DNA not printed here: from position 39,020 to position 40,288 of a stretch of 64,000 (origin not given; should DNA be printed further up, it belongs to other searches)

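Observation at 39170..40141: Erm-family 23S rRNA methyltransferase homologue with a C-terminal extension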

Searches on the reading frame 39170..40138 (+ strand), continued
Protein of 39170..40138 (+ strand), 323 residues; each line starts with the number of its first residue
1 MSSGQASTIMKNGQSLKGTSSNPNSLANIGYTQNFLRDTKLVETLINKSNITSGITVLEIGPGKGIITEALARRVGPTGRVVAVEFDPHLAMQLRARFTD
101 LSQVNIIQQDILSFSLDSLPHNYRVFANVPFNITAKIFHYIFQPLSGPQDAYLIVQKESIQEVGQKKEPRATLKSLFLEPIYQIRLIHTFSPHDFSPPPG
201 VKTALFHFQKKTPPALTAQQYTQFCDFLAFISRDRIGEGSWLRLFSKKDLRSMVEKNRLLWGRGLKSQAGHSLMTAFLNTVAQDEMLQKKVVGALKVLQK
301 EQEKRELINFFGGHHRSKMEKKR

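Call 19: get_annotated_region(hit=H39, flank=600)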
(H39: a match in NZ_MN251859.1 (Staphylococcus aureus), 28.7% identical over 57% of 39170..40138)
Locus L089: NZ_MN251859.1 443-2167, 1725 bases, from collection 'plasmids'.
description: Staphylococcus aureus strain SR265 plasmid pSR265, complete sequence
organism: Staphylococcus aureus (NCBI taxid 1280)
taxonomy: Bacteria; Bacillota; Bacilli; Bacillales; Staphylococcaceae; Staphylococcus; Staphylococcus aureus
host: -; source: pus; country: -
typing (MOB-suite, as given by PLSDB): non-mobilizable; replicon rep_cluster_1947,rep_cluster_1947
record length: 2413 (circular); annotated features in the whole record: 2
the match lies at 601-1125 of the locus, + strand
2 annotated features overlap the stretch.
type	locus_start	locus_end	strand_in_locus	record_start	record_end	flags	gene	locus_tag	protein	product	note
predicted_resistance_gene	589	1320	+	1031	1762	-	erm(C)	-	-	23S rRNA (adenine(2058)-N(6))-methyltransferase Erm(C)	predicted by amrfinderplus; class LINCOSAMIDE/MACROLIDE/STREPTOGRAMIN; identity 100.0%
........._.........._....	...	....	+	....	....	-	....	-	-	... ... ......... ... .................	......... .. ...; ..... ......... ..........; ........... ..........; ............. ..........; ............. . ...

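Call 21: get_annotated_region(hit=H44, flank=700)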
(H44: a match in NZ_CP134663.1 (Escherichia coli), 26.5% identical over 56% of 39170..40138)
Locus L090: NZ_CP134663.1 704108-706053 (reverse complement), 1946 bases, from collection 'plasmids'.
description: Escherichia coli strain 64A:C plasmid unnamed1, complete sequence
organism: Escherichia coli (NCBI taxid 562)
taxonomy: Bacteria; Pseudomonadota; Gammaproteobacteria; Enterobacterales; Enterobacteriaceae; Escherichia; Escherichia coli
host: -; source: Larus michahellis,bacteria,cloaca; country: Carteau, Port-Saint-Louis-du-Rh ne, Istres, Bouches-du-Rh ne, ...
typing (MOB-suite, as given by PLSDB): non-mobilizable
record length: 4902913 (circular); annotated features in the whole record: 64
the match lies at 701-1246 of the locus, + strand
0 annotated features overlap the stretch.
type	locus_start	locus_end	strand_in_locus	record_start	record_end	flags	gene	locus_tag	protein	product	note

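Call 22: get_annotated_region(hit=H38, flank=700)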
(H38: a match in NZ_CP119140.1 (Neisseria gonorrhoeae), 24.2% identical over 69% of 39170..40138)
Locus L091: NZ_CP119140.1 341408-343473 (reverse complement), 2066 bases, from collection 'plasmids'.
description: Neisseria gonorrhoeae strain 2022NG-0076 plasmid p2022NG-0076_1, complete sequence
organism: Neisseria gonorrhoeae (NCBI taxid 485)
taxonomy: Bacteria; Pseudomonadota; Betaproteobacteria; Neisseriales; Neisseriaceae; Neisseria; Neisseria gonorrhoeae
host: -; source: Homo sapiens,whole organism,blood; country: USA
typing (MOB-suite, as given by PLSDB): non-mobilizable
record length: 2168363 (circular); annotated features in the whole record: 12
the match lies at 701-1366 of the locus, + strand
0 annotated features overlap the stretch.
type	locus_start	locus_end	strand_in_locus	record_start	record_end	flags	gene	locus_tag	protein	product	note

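Call 23: get_annotated_region(hit=H43, flank=700)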
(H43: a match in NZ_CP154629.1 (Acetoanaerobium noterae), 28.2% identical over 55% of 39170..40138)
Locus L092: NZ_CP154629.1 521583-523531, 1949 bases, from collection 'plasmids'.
description: Acetoanaerobium noterae strain DSL2 plasmid pTPELB2, complete sequence
organism: Acetoanaerobium noterae (NCBI taxid 745369)
taxonomy: Bacteria; Bacillota; Clostridia; Peptostreptococcales; Filifactoraceae; Acetoanaerobium; Acetoanaerobium noterae
host: -; source: cell culture,Sludge of a digestion tower of a wastewater treatment plant; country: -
typing (MOB-suite, as given by PLSDB): non-mobilizable
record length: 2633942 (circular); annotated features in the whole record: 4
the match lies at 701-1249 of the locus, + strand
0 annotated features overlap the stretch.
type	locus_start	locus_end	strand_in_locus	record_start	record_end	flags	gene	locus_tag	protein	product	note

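Call 24: get_annotated_region(hit=H37, flank=700)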
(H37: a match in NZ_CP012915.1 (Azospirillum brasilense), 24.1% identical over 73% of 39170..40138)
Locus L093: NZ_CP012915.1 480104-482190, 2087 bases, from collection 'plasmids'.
description: Azospirillum brasilense strain Sp 7 plasmid ABSP7_p1, complete sequence
organism: Azospirillum brasilense (NCBI taxid 192)
taxonomy: Bacteria; Pseudomonadota; Alphaproteobacteria; Rhodospirillales; Azospirillaceae; Azospirillum; Azospirillum brasilense
host: -; source: Digitaria eriantha,microbe,root; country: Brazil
typing (MOB-suite, as given by PLSDB): non-mobilizable; replicon rep_cluster_622
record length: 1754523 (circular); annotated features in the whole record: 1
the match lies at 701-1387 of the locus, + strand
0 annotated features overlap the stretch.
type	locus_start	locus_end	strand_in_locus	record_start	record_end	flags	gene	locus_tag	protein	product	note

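Call 25: get_annotated_region(hit=H42, flank=700)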
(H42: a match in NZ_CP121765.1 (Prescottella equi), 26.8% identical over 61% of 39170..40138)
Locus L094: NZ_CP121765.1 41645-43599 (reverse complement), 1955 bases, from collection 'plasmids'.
description: Prescottella equi strain WH99 plasmid p2-WH99, complete sequence
organism: Prescottella equi (NCBI taxid 43767)
taxonomy: Bacteria; Actinomycetota; Actinomycetes; Mycobacteriales; Nocardiaceae; Prescottella; Prescottella equi
host: -; source: soil,soil; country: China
typing (MOB-suite, as given by PLSDB): non-mobilizable
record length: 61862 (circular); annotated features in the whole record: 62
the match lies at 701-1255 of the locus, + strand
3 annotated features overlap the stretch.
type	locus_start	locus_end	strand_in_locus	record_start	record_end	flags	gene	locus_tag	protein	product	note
CDS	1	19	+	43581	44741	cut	-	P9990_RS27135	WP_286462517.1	DUF1524 domain-containing protein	-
CDS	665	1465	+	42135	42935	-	erm(46)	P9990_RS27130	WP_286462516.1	23S rRNA (adenine(2058)-N(6))-methyltransferase Erm(46)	-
CDS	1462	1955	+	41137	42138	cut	-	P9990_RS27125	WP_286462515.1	IS481 family transposase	-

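Call 26: get_annotated_region(hit=H29, flank=700)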
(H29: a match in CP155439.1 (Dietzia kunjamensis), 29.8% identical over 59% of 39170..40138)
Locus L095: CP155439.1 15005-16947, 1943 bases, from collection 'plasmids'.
description: Dietzia kunjamensis strain BIM B-2035 plasmid pDK2035-59, complete sequence
organism: Dietzia kunjamensis (NCBI taxid 322509)
taxonomy: Bacteria; Actinomycetota; Actinomycetes; Mycobacteriales; Dietziaceae; Dietzia; Dietzia kunjamensis
host: -; source: cell culture,moss extract; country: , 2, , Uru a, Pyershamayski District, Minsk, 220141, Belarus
typing (MOB-suite, as given by PLSDB): mobilizable; relaxase MOBF
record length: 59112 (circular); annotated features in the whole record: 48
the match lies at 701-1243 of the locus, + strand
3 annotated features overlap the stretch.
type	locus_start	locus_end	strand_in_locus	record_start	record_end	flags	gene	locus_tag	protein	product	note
CDS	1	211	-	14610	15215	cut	-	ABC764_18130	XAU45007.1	recombinase family protein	-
CDS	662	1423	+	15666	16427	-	erm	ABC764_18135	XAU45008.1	23S ribosomal RNA methyltransferase Erm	-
CDS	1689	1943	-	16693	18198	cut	-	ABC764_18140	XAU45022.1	malate:quinone oxidoreductase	-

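Call 36: find_encoding_contigs(protein=P0002, flank=6000, max_places=1)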
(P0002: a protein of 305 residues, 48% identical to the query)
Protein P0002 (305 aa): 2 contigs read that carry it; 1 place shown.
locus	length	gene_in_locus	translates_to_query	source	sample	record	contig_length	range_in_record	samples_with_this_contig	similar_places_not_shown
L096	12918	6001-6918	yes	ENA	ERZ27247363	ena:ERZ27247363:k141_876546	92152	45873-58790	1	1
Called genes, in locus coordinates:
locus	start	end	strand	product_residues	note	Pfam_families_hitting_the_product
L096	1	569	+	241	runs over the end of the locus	PF01522:Polysacc_deac_1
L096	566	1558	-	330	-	PF01546:Peptidase_M20, PF07687:M20_dimer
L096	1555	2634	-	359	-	PF00155:Aminotran_1_2, PF00266:Aminotran_5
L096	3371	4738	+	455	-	PF03065:Glyco_hydro_57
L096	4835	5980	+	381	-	-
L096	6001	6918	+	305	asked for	PF00398:RrnaAD, PF01135:PCMT (weak), PF13649:Methyltransf_25 (weak)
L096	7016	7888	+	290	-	-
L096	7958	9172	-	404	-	PF00270:DEAD, PF04851:ResIII (weak), PF00271:Helicase_C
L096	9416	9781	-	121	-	-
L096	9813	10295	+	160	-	PF00258:Flavodoxin_1, PF12641:Flavodoxin_3, PF12724:Flavodoxin_5 (weak)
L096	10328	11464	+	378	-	PF13167:GTP-bdg_N, PF03193:RsgA_GTPase (faint), PF16360:GTP-bdg_M, PF01926:MMR_HSR1, PF02421:FeoB_N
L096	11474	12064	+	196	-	-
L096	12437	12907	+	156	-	-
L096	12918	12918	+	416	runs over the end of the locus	PF03816:LytR_cpsA_psr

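Call 37: find_encoding_contigs(protein=P0025, flank=6000, max_places=1)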
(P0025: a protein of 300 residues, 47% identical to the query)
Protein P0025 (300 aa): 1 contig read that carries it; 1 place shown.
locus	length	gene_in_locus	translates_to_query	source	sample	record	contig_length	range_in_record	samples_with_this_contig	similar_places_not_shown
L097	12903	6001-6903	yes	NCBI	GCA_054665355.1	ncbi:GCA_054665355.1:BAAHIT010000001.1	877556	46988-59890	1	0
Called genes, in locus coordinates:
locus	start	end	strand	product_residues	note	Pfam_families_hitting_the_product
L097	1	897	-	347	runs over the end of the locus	PF01032:FecCD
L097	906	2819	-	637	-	PF01497:Peripla_BP_2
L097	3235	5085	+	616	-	PF13374:TPR_10 (faint), PF13424:TPR_12 (weak), PF00515:TPR_1 (faint), PF13424:TPR_12 (weak), PF17874:TPR_MalT (weak), PF13424:TPR_12, PF00512:HisKA, PF02518:HATPase_c, +4 more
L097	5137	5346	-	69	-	-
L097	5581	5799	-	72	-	-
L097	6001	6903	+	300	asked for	PF00398:RrnaAD, PF01135:PCMT (weak), PF13649:Methyltransf_25 (weak)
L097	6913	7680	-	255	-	PF01663:Phosphodiest, PF01676:Metalloenzyme, PF00884:Sulfatase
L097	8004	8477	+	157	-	PF12867:DinB_2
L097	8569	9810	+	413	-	PF07228:SpoIIE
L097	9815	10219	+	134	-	PF13581:HATPase_c_2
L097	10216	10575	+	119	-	PF00072:Response_reg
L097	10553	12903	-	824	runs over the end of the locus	PF01590:GAF, PF00512:HisKA, PF02518:HATPase_c, PF00072:Response_reg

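Call 38: find_encoding_contigs(protein=P0028, flank=6000, max_places=1)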
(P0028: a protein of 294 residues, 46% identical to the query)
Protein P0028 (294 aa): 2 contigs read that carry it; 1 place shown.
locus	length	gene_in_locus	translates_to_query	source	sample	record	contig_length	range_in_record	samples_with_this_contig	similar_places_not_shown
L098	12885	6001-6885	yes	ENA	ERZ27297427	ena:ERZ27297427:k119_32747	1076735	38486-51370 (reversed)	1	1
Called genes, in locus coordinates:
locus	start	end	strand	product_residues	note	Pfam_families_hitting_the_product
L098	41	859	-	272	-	PF04228:Zn_peptidase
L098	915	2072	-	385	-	PF03193:RsgA_GTPase (faint), PF13167:GTP-bdg_N, PF16360:GTP-bdg_M, PF00009:GTP_EFTU (faint), PF01926:MMR_HSR1, PF02421:FeoB_N (weak)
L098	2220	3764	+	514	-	PF00989:PAS (weak), PF08448:PAS_4, PF13426:PAS_9, PF08447:PAS_3, PF00512:HisKA, PF02518:HATPase_c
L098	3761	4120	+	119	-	PF00072:Response_reg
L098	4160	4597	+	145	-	PF00106:adh_short, PF13561:adh_short_C2 (faint)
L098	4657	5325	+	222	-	PF03575:Peptidase_S51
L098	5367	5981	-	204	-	-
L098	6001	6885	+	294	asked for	PF00398:RrnaAD, PF01135:PCMT, PF13649:Methyltransf_25 (weak)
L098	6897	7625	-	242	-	PF00696:AA_kinase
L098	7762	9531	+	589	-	PF00664:ABC_membrane, PF02463:SMC_N (weak), PF00005:ABC_tran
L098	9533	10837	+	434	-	PF07690:MFS_1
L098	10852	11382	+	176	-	-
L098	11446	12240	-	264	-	-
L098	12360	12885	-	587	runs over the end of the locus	PF00343:Phosphorylase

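Call 39: find_encoding_contigs(protein=P0049, flank=6000, max_places=1)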
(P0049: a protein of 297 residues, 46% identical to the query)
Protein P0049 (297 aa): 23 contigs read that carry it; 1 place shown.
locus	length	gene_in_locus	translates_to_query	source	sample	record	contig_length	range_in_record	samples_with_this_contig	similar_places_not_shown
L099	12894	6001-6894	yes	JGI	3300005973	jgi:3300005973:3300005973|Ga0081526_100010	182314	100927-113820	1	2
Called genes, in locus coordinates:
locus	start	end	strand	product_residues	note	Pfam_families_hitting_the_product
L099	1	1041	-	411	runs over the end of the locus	PF00150:Cellulase (weak), PF02449:Glyco_hydro_42 (faint)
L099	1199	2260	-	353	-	PF00561:Abhydrolase_1, PF12146:Hydrolase_4, PF12697:Abhydrolase_6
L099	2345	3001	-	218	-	PF13302:Acetyltransf_3, PF13420:Acetyltransf_4 (weak), PF00583:Acetyltransf_1 (weak)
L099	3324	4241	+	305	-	PF01073:3Beta_HSD (faint), PF01370:Epimerase, PF02254:TrkA_N (faint), PF05368:NmrA, PF13460:NAD_binding_10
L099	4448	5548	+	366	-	PF04892:VanZ-LLP1, PF06271:RDD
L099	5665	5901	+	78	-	PF11127:YgaP-like_TM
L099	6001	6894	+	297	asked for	PF00398:RrnaAD, PF01135:PCMT (weak), PF13649:Methyltransf_25 (weak)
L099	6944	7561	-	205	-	PF00440:TetR_N, PF14278:TetR_C_8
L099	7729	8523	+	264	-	-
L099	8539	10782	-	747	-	PF00916:Sulfate_transp, PF01740:STAS, PF00027:cNMP_binding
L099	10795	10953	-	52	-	-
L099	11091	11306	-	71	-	PF00313:CSD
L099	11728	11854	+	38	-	-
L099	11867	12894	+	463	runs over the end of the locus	PF02056:Glyco_hydro_4, PF11975:Glyco_hydro_4C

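Call 58: predict_structure(alignment_id=A1)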
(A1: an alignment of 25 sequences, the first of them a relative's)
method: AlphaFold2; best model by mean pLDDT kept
length: 323 residues; sequences in the alignment: 25
mean_pLDDT: 87.1   pTM: 0.82
mean pLDDT of the five models: 87.1, 86.5, 86.0, 85.8, 83.6
residues with pLDDT >= 90: 245; 70-90: 33; 50-70: 13; < 50: 32
segments of 3 or more residues with pLDDT < 50: 1-30
pLDDT, mean of each block of 10 residues (from residue 1): 34 35 43 82 97 97 92 98 95 97 97 94 93 88 94 96 88 95 97 94 97 96 97 93 96 94 91 97 97 96 86 56 47
secondary structure, 60 per line:
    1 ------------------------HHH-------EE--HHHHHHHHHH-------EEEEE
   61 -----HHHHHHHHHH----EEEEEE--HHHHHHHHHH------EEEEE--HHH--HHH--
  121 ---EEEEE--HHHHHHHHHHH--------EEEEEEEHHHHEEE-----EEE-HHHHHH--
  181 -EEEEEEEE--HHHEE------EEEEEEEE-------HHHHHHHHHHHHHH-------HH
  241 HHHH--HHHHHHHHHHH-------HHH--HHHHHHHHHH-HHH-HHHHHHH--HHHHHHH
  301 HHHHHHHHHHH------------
elements in order: H39-48 E56-60 H66-75 E80-85 H88-97 E104-108 E124-128 H131-141 E150-156 H157-160 E161-163 E169-171 H173-178 E182-189 E203-210 H218-231 H239-244 H247-257 H270-279 H285-291 H294-311
